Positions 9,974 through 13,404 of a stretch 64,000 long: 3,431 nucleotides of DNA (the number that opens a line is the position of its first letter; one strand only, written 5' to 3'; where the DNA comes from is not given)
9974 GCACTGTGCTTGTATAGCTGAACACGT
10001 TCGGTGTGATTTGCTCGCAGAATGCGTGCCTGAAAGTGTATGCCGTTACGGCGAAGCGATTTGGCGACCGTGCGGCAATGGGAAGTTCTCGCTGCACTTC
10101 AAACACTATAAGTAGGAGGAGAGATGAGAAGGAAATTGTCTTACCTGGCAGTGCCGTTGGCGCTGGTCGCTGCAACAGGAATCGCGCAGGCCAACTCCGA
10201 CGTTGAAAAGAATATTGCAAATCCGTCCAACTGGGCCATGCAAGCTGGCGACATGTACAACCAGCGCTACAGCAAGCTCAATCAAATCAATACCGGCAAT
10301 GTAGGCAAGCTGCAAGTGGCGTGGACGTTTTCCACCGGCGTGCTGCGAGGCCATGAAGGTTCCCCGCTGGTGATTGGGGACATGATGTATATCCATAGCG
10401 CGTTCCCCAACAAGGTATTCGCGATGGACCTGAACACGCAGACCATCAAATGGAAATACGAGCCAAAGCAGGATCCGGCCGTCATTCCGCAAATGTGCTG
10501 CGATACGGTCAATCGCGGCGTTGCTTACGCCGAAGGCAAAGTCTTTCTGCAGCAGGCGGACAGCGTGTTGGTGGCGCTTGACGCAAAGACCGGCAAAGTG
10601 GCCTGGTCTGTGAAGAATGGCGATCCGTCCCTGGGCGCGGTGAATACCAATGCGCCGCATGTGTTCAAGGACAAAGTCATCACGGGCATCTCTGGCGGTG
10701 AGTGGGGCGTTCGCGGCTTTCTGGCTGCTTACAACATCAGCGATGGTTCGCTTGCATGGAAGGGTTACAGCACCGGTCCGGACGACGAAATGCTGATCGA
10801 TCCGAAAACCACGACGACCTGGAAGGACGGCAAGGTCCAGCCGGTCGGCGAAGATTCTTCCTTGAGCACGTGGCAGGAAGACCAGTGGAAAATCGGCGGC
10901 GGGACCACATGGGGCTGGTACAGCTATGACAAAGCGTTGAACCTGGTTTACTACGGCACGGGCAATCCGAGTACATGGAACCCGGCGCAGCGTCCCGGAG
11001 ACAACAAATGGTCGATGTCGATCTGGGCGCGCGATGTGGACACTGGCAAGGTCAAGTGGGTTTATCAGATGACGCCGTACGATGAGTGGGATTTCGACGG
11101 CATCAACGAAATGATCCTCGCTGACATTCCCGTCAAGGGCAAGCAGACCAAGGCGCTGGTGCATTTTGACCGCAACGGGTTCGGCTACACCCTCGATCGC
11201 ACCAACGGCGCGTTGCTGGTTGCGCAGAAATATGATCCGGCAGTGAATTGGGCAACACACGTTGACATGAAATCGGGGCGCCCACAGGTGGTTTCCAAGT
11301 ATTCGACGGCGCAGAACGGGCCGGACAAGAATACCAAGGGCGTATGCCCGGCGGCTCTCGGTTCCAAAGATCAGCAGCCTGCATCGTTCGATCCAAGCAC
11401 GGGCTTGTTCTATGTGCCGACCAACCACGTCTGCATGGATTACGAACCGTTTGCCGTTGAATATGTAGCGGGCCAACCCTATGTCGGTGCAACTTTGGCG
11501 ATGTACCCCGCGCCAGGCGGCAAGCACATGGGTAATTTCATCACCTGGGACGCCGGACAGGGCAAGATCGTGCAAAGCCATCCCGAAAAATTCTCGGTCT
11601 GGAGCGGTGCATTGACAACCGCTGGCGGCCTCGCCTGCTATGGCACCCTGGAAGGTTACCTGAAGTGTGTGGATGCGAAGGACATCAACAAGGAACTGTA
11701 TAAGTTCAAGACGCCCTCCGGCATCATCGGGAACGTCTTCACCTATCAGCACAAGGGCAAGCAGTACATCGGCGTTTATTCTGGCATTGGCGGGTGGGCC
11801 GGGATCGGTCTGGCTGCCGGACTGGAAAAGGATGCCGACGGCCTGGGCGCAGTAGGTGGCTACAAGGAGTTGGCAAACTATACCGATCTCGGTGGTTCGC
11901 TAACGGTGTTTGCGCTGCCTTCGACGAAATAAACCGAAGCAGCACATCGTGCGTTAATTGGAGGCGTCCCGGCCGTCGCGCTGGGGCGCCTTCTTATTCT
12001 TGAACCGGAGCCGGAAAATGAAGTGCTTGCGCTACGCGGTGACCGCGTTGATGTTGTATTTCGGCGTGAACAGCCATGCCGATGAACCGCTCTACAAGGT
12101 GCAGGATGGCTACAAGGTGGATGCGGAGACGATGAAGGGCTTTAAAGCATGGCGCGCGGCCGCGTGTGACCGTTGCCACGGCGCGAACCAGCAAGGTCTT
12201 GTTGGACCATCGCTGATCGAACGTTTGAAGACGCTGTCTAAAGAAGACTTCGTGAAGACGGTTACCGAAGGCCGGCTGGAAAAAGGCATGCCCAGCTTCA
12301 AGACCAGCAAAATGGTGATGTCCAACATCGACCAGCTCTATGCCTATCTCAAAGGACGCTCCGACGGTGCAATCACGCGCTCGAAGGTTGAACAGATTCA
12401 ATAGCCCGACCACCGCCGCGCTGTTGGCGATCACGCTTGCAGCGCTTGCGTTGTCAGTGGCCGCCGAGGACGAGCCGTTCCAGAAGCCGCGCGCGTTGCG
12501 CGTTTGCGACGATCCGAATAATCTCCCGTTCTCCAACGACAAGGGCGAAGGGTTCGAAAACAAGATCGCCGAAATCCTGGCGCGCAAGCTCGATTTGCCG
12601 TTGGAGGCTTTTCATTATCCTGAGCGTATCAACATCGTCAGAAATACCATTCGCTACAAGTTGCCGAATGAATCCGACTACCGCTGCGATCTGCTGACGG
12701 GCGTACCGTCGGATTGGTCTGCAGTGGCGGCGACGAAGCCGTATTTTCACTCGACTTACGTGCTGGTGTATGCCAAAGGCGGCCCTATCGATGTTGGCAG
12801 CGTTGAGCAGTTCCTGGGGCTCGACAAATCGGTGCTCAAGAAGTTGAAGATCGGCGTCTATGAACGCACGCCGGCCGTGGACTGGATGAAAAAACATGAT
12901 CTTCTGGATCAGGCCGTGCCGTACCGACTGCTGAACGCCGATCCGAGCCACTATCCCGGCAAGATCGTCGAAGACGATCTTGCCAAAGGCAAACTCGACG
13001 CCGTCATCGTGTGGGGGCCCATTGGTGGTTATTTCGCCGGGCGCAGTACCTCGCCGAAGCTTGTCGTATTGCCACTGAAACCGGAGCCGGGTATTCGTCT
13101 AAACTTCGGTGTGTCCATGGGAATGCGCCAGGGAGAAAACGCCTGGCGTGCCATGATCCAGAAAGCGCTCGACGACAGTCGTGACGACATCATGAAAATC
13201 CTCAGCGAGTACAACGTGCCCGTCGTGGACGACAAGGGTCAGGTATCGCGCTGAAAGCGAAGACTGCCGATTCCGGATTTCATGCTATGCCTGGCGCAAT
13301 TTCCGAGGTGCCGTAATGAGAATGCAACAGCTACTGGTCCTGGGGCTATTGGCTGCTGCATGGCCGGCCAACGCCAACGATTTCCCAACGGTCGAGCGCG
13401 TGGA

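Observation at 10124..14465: Lanthanide-type xoxFGJ operon extended by an unknown 4-Cys periplasmic protein and a fused SoxY-SoxZ-like thiol carrier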

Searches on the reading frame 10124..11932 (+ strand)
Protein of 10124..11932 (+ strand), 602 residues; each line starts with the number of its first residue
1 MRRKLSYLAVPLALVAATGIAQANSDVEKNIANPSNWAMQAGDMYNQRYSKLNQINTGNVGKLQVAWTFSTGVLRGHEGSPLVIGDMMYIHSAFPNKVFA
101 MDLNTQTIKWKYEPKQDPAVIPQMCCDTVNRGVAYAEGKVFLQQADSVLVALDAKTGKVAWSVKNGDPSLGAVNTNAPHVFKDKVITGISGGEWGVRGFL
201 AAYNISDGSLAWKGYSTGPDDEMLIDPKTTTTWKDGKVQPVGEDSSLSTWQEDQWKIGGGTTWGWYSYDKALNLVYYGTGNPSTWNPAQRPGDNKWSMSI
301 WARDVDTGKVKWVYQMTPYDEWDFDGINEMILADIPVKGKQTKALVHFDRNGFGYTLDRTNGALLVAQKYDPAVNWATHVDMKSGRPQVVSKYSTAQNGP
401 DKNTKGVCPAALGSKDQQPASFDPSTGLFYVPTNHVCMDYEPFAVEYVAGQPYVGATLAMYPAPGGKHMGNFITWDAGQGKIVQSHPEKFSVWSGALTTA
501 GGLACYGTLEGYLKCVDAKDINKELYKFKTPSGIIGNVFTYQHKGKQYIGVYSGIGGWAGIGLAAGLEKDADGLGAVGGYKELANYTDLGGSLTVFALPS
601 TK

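Call 3: search_protein_families(library=ncbifam, proteins=[window:10124-11932:+], max_evalue=0.01)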
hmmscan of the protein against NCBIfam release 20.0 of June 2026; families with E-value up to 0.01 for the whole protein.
window:10124-11932:+ (602 aa): 6 families
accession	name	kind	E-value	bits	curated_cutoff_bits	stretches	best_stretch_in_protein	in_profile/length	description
TIGR03075.1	PQQ_enz_alc_DH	subfamily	7e-218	724.5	480.05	1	20-557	4-530/530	PQQ-dependent dehydrogenase, methanol/ethanol family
TIGR04528.1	acido_non_PQQ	subfamily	1.9e-86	290.8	650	1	35-554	4-485/493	acido-empty-quinoprotein group A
TIGR03074.1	PQQ_membr_DH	subfamily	3.3e-47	160.8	832.65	2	17-392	137-527/783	membrane-bound PQQ-dependent dehydrogenase, glucose/quinate/shikimate family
TIGR03300.1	assembly_YfgL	equivalog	4.3e-10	38.8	285.2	1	134-214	142-216/377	outer membrane protein assembly factor BamB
NF008351.0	PRK11138.1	equivalog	2.4e-07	29.6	423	1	82-214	66-186/394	outer membrane protein assembly factor BamB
NF053615.1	SerThrKinAfsKStmc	equivalog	0.0031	16.2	1300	1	39-164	572-691/809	protein serine/threonine kinase AfsK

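Call 4: search_protein_families(library=pfam, proteins=[window:10124-11932:+], max_evalue=0.01)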
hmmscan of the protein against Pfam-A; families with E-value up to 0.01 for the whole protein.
window:10124-11932:+ (602 aa): 3 families
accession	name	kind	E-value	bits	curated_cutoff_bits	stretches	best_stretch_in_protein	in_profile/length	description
PF01011.28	PQQ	-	1e-57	196.6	26.7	2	37-366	1-336/595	Glucose/ethanol/alcohol dehydrogenase, beta-propeller domain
PF13360.13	PQQ_2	-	5.3e-16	59.4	27.6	1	134-222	70-152/233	Outer membrane protein assembly factor BamB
PF13570.13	Beta-prop_ACSF4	-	2.2e-05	24.5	133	0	78-175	94-183/329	Beta-alanine-activating enzyme, beta-propeller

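Call 17: search_solved_structures(query=window:10124-11932:+, max_evalue=1e-30)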
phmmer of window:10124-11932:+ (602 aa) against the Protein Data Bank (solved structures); distinct sequences matched with E-value up to 1e-30: 26.
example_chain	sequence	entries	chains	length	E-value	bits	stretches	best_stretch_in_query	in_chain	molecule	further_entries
6dam_A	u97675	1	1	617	1.1e-288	962.2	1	11-600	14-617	Lanthanide-dependent methanol dehydrogenase XoxF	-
6oc5_A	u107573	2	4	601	2.4e-273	911.5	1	7-600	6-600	Lanthanide-dependent methanol dehydrogenase XoxF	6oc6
4mae_A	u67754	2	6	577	4.1e-193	646.4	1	30-598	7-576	Methanol dehydrogenase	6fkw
4tqo_B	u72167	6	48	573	6.2e-192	642.5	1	24-598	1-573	Methanol dehydrogenase protein, large subunit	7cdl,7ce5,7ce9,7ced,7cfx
1g72_A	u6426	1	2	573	6.6e-189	632.5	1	23-598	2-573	METHANOL DEHYDROGENASE HEAVY SUBUNIT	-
2ad6_A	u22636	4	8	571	2.6e-188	630.6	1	25-598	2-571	Methanol dehydrogenase subunit 1 | METHANOL DEHYDROGENASE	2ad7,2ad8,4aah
2d0v_A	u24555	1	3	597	1e-176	592.3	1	34-599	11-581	methanol dehydrogenase large subunit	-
9ism_A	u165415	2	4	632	1.9e-175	588.1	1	11-599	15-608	Methanol dehydrogenase, alpha subunit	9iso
1lrw_A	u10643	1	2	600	5.8e-175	586.5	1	32-599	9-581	methanol dehydrogenase subunit 1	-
1w6s_A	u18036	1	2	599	9.3e-174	582.5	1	33-599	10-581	METHANOL DEHYDROGENASE SUBUNIT 1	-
1h4i_A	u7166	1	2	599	1e-173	582.4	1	33-599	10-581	METHANOL DEHYDROGENASE SUBUNIT 1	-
1h4j_A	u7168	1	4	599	3.2e-173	580.7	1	33-599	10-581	Methanol dehydrogenase [cytochrome c] subunit 1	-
5xm3_A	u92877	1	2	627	1e-172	579.1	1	7-599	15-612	Glucose dehydrogenase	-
7o6z_A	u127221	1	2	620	7e-165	553.2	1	8-596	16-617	Methanol dehydrogenase (Cytochrome c) subunit 1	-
6zcv_A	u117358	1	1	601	7.7e-103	348.2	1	11-565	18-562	Quinoprotein ethanol dehydrogenase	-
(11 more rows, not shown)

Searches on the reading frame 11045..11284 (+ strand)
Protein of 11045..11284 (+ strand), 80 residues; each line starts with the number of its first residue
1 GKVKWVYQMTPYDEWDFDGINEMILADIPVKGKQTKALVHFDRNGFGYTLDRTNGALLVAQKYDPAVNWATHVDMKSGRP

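Call 77: search_solved_structures(query=window:11045-11284:+, max_evalue=0.00001, show_alignments=5)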
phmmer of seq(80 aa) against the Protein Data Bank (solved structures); distinct sequences matched with E-value up to 0.00001: 21.
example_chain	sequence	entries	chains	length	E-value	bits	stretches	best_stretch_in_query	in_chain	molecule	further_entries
6dam_A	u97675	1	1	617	4e-38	132.3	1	1-80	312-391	Lanthanide-dependent methanol dehydrogenase XoxF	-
6oc5_A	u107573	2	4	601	3.1e-34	119.9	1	1-78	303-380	Lanthanide-dependent methanol dehydrogenase XoxF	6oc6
4mae_A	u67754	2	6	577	6.8e-29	102.9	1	1-80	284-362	Methanol dehydrogenase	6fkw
2ad6_A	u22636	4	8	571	1.4e-27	98.7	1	1-80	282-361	Methanol dehydrogenase subunit 1 | METHANOL DEHYDROGENASE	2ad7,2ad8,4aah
1g72_A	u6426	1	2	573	1.4e-27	98.7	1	1-80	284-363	METHANOL DEHYDROGENASE HEAVY SUBUNIT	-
7o6z_A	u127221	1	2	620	8.5e-27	96.2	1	1-80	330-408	Methanol dehydrogenase (Cytochrome c) subunit 1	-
1flg_A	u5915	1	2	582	2.9e-22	81.7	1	1-80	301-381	PROTEIN (QUINOPROTEIN ETHANOL DEHYDROGENASE)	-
4tqo_B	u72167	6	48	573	1.4e-20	76.3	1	1-80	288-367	Methanol dehydrogenase protein, large subunit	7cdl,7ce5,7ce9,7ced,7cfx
1lrw_A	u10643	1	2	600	2.2e-20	75.7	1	1-80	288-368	methanol dehydrogenase subunit 1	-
1w6s_A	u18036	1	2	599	5.8e-20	74.4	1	1-80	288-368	METHANOL DEHYDROGENASE SUBUNIT 1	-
1h4i_A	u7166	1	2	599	5.8e-20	74.4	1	1-80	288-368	METHANOL DEHYDROGENASE SUBUNIT 1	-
9ism_A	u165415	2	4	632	6.5e-20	74.2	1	1-80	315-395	Methanol dehydrogenase, alpha subunit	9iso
2d0v_A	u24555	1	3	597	2.2e-19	72.6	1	1-80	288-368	methanol dehydrogenase large subunit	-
1h4j_A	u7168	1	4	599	2.2e-19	72.6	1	1-80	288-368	Methanol dehydrogenase [cytochrome c] subunit 1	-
1kb0_A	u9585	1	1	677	6.6e-19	71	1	1-80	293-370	quinohemoprotein alcohol dehydrogenase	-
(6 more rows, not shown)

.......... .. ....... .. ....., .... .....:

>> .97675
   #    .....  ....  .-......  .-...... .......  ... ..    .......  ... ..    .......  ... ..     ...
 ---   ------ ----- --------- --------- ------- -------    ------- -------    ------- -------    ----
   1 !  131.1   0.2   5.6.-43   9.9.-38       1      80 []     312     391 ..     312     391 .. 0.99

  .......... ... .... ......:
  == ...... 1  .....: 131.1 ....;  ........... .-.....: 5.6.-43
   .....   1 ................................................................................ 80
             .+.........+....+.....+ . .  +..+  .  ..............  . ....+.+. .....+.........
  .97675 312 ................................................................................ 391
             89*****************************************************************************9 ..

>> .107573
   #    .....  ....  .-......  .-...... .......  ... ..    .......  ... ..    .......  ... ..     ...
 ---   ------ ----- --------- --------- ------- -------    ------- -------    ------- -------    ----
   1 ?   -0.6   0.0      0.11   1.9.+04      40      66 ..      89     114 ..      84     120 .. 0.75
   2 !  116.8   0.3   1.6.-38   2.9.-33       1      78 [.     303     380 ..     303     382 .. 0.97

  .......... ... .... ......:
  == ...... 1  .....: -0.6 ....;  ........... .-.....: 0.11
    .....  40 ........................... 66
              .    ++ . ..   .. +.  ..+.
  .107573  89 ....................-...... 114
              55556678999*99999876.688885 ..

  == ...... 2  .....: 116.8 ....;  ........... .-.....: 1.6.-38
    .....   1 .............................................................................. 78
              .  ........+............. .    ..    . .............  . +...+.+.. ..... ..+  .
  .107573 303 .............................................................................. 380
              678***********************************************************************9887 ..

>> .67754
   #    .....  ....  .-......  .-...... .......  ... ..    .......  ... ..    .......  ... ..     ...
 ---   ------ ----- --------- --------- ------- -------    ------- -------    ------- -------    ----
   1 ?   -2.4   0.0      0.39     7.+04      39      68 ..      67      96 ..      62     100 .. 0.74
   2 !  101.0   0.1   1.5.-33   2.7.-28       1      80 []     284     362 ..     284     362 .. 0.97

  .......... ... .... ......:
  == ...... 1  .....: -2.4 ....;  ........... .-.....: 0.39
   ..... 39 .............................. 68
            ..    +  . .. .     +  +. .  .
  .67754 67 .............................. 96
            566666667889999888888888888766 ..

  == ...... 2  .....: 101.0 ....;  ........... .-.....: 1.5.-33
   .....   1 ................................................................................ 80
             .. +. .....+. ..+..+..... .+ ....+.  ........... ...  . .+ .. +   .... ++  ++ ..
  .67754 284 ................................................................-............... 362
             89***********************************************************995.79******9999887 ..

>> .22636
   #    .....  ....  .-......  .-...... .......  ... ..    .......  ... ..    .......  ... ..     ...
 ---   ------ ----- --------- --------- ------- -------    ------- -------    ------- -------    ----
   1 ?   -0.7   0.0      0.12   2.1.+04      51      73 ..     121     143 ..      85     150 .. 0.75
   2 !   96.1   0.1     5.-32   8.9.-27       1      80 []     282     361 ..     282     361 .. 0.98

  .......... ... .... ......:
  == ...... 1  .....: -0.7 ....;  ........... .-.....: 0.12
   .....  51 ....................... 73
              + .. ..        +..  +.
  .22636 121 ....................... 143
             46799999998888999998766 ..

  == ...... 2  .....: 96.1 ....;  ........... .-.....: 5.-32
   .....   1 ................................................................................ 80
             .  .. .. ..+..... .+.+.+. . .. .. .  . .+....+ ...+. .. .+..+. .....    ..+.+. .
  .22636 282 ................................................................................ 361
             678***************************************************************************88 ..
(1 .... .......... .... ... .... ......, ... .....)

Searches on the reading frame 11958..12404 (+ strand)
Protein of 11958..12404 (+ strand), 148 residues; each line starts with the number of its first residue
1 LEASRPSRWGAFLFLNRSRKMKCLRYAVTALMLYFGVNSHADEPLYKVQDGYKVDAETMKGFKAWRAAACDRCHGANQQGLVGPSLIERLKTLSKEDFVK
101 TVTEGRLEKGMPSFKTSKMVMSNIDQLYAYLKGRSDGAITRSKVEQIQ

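Call 3: search_protein_families(library=ncbifam, proteins=[window:11958-12404:+], max_evalue=0.01)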
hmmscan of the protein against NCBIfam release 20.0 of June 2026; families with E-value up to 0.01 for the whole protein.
window:11958-12404:+ (148 aa): 8 families
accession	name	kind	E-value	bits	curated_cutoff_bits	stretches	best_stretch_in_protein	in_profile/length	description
TIGR03874.1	4cys_cytochr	equivalog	1.2e-16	60.8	161.75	1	40-143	15-124/143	c-type cytochrome, methanol metabolism-related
NF045773.1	cytochro_C550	exception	2.8e-08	33.7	125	1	52-120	42-108/118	cytochrome c550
NF045774.1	cytochro_C551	exception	1.7e-06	27.9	118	1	51-113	32-91/110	cytochrome c551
NF011054.0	PRK14486.1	equivalog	2.9e-06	27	447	1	48-133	204-289/294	putative bifunctional cbb3-type cytochrome c oxidase subunit II/cytochrome c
NF050122.1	bc1_QcrC_actin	exception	0.00032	20.1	200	1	29-140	13-123/253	cytochrome bc1 complex diheme cytochrome c subunit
TIGR03872.1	cytochrome_MoxG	equivalog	0.00044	20.4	147.8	1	49-96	34-81/133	cytochrome c(L), periplasmic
TIGR00782.1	ccoP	equivalog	0.0009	18.6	179.95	1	55-137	199-284/285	cytochrome-c oxidase, cbb3-type subunit III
TIGR04485.1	thiosulf_SoxX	equivalog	0.004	17.8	61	1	68-132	3-76/78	sulfur oxidation c-type cytochrome SoxX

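Call 4: search_protein_families(library=pfam, proteins=[window:11958-12404:+], max_evalue=0.01)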
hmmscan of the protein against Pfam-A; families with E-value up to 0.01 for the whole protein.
window:11958-12404:+ (148 aa): 2 families
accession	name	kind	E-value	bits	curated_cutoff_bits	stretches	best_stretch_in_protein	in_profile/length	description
PF13442.11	Cytochrome_CBB3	-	1.5e-12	48.1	27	1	57-131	2-68/68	Cytochrome C oxidase, cbb3-type, subunit III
PF00034.26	Cytochrom_C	-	0.004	18.9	21.3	0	60-132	3-87/90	Cytochrome c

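Call 18: search_solved_structures(query=window:12018-12404:+, max_evalue=1)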
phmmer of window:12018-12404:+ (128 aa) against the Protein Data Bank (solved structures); distinct sequences matched with E-value up to 1: 13.
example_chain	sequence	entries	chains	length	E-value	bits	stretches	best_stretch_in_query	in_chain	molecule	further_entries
6onq_A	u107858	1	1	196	2e-10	44.2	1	16-123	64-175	Cytochrome c XoxG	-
6tp9_A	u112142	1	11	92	0.015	18.8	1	48-94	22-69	Cytochrome c55X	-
7c90_A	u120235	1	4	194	0.017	18.6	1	28-76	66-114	Cytochrome c, mono-and diheme variant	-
1yiq_A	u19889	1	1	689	0.045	17.3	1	48-115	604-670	Quinohemoprotein alcohol dehydrogenase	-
4gyd_A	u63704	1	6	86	0.097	16.2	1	37-117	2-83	Cytochrome c6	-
7q21_C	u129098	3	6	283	0.7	13.4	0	24-67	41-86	Cytochrome bc1 complex cytochrome c subunit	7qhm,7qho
6hwh_M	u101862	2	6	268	0.74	13.4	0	43-117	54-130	Cytochrome bc1 complex cytochrome c subunit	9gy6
9wcx_U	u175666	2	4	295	0.76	13.3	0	42-67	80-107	Cytochrome bc1 complex cytochrome c subunit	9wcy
7rh5_O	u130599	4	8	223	0.77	13.3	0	47-117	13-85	Cytochrome bc1 complex cytochrome c subunit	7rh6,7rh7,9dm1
8ovc_O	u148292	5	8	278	0.81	13.2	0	43-117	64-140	Cytochrome bc1 complex cytochrome c subunit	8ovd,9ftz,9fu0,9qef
1eb7_A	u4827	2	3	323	0.9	13.1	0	24-57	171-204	CYTOCHROME C551 PEROXIDASE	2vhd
6adq_C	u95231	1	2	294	0.91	13.1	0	43-117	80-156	Cytochrome bc1 complex cytochrome c subunit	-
2gc4_D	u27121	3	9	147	0.99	13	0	29-69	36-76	Cytochrome c-L | CYTOCHROME C551I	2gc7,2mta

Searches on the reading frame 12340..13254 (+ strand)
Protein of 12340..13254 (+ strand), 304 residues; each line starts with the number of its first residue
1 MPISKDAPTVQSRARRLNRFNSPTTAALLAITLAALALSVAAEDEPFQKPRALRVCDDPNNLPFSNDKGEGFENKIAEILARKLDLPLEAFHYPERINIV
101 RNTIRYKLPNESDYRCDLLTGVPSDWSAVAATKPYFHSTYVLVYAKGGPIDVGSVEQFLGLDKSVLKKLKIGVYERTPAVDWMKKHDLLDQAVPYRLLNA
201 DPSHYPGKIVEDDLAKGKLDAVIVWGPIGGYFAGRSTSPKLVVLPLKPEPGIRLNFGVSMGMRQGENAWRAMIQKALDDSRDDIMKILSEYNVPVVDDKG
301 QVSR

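Call 3: search_protein_families(library=ncbifam, proteins=[window:12340-13254:+], max_evalue=0.01)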
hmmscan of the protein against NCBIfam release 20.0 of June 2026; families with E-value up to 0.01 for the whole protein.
window:12340-13254:+ (304 aa): 2 families
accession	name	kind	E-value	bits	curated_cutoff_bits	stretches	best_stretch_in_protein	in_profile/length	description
TIGR03871.1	ABC_peri_MoxJ_2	subfamily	4.7e-77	258.7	212.15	1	52-296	1-232/232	quinoprotein dehydrogenase-associated putative ABC transporter substrate-binding protein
TIGR03870.1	ABC_MoxJ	equivalog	5.4e-25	88.3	258.1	1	53-295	2-245/246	methanol oxidation system protein MoxJ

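Call 4: search_protein_families(library=pfam, proteins=[window:12340-13254:+], max_evalue=0.01)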
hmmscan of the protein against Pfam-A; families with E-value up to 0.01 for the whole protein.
window:12340-13254:+ (304 aa): 1 family
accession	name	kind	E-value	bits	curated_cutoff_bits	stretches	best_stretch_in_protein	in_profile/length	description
PF00497.25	SBP_bac_3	-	0.00014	22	26.4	1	53-286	1-124/132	Bacterial extracellular solute-binding proteins, family 3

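Call 19: search_solved_structures(query=window:12340-13254:+, max_evalue=1)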
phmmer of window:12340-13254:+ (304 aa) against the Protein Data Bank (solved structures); distinct sequences matched with E-value up to 1: 3.
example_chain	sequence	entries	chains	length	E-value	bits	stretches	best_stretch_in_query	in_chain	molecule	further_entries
6onp_A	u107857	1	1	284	2.8e-39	138.1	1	18-298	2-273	periplasmic binding protein XoxJ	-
5sv6_A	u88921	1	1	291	1.5e-14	56.9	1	50-295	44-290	Extracellular solute-binding protein, family 3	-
9ism_B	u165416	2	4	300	1.2e-11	47.3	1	37-296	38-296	Methanol oxidation protein MxaJ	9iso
